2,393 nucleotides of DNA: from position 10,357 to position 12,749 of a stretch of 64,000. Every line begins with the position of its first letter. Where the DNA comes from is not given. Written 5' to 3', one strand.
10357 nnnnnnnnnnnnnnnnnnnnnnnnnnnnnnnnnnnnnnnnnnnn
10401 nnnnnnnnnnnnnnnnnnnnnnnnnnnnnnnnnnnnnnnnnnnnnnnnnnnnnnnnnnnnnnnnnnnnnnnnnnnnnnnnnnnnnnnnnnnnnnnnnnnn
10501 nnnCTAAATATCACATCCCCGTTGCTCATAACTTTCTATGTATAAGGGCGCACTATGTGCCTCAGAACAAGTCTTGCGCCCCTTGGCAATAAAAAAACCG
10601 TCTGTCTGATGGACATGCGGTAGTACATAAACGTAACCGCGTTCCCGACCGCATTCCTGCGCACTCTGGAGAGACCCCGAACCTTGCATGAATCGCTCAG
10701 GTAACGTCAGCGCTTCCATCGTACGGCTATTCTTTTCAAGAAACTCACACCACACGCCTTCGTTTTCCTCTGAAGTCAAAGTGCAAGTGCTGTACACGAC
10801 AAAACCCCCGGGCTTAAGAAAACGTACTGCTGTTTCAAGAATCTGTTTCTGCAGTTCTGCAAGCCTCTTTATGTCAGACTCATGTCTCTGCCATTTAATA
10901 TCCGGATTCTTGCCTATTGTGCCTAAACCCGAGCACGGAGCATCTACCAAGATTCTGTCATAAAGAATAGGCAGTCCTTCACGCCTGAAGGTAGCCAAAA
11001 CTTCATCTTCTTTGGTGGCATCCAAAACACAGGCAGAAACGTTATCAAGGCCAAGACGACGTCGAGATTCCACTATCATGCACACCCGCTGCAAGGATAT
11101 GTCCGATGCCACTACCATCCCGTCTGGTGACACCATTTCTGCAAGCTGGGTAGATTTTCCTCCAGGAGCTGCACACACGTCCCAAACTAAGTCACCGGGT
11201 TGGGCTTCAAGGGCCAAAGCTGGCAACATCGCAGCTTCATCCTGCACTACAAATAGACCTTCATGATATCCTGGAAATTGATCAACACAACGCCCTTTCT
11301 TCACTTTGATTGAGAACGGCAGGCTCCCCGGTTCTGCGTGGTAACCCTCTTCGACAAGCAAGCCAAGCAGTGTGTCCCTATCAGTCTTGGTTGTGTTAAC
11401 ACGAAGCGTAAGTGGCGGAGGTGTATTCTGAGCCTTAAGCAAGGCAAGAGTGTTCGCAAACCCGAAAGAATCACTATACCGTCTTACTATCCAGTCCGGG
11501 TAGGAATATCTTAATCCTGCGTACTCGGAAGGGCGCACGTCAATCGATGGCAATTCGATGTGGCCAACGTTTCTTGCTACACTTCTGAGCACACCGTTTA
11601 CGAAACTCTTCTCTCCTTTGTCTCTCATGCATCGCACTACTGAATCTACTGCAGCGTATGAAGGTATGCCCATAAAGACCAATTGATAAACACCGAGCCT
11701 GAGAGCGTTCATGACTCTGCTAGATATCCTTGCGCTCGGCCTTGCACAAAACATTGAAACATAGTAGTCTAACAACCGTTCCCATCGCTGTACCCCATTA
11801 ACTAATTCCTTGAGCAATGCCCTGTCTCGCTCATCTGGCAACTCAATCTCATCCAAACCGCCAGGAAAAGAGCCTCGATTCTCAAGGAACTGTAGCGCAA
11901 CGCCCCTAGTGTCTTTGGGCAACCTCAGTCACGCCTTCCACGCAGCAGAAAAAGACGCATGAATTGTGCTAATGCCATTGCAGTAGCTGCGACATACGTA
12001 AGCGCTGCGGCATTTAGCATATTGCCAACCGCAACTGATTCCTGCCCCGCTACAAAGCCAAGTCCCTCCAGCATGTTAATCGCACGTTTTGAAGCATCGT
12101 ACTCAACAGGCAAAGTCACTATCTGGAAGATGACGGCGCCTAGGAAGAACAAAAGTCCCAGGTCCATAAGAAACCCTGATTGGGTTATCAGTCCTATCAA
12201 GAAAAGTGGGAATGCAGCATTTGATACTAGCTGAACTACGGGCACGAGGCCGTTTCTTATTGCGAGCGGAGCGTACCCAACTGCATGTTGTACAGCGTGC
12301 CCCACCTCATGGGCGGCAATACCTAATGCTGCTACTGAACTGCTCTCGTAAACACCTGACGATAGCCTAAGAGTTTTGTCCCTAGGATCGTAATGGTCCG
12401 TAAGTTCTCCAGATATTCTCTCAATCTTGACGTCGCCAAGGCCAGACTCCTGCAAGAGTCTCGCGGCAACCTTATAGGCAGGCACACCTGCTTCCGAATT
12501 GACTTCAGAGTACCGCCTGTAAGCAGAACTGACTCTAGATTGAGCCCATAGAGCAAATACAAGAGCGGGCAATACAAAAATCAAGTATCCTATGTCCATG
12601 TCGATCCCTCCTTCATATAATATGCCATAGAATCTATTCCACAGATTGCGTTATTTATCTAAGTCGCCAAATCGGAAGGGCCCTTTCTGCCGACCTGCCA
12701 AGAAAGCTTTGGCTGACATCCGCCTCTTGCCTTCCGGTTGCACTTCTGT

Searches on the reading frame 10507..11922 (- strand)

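Call 32: search_protein_families(library=pfam, proteins=[window:10507-11922:-], max_evalue=0.00001)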
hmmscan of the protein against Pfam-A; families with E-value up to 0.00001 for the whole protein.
window:10507-11922:- (472 aa): 4 families
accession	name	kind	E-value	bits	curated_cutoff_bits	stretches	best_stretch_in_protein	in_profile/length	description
PF01189.24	Methyltr_RsmB-F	-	7.2e-57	192.7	27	1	236-447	2-197/199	16S rRNA methyltransferase RsmB/F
PF01029.23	NusB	-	3.8e-20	73.1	23.1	1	28-117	39-133/133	NusB family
PF22458.1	RsmF-B_ferredox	-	1.4e-15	57.6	27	1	141-210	1-70/74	Methyltr_RsmF/B-like, ferredoxin-like domain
PF13847.12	Methyltransf_31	-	9.5e-07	29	27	1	244-386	5-125/145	Methyltransferase domain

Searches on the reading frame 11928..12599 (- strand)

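Call 32: search_protein_families(library=pfam, proteins=[window:11928-12599:-], max_evalue=0.00001)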
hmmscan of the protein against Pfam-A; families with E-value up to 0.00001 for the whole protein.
window:11928-12599:- (224 aa): 1 family
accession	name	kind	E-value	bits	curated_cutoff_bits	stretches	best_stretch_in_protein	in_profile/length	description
PF04298.18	Zn_peptidase_2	-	1.4e-83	280.2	27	1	5-219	1-216/218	Putative neutral zinc metallopeptidase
